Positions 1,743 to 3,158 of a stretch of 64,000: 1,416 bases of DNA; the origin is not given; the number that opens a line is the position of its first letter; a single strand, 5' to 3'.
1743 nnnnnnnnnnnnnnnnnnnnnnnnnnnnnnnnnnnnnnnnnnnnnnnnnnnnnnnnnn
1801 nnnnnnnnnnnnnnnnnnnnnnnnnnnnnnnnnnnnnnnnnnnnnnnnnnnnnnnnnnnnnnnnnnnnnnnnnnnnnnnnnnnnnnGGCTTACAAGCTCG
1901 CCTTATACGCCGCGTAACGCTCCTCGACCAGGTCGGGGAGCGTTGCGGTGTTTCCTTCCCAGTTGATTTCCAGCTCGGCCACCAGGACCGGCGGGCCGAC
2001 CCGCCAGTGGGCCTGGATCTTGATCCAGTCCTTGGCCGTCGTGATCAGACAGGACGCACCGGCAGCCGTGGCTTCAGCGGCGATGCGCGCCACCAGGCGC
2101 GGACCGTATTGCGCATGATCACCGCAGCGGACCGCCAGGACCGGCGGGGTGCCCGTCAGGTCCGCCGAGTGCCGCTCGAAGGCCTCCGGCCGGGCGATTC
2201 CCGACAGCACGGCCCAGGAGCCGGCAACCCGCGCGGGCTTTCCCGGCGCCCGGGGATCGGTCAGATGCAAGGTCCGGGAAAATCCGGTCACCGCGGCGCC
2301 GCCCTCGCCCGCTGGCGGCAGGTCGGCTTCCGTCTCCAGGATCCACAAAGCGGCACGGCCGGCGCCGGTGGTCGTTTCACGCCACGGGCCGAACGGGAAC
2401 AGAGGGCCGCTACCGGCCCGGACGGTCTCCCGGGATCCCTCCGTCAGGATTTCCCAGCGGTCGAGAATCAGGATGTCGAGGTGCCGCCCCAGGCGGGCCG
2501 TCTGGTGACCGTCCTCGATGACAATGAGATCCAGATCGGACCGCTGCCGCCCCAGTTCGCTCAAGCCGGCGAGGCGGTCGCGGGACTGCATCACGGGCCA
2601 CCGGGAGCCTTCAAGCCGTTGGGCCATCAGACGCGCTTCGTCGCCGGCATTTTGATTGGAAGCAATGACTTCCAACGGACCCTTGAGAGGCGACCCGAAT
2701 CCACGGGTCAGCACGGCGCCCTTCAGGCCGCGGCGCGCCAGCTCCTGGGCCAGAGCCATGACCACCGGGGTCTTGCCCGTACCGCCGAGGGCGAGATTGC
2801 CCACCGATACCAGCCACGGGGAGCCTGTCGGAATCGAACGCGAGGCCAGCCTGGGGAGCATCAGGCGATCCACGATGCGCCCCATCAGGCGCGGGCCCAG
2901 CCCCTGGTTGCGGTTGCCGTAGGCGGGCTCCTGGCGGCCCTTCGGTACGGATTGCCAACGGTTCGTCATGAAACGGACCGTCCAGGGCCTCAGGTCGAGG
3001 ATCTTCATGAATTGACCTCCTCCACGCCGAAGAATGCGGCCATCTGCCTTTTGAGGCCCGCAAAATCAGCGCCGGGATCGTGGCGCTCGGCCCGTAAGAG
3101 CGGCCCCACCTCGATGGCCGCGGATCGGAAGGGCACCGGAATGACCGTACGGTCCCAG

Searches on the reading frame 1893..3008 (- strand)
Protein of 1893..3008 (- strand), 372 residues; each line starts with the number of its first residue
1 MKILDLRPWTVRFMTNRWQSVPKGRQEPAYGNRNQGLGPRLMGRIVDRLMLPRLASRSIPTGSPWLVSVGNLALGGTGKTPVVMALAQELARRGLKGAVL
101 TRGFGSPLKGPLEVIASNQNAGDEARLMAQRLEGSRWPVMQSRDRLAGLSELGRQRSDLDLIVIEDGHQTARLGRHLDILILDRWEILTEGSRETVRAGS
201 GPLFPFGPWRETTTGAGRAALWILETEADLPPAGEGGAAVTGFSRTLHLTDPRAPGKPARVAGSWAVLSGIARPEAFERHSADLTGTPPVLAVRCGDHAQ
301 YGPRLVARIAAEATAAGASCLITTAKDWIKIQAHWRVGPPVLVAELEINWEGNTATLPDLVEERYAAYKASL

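Call 46: find_encoding_contigs(protein=window:1893-3008:-, flank=10000, max_places=1)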
Protein window:1893-3008:- (372 aa): no gene with exactly this product is on record in the collection.
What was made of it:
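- Tried and rejected: The other look-up failed (call 46).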
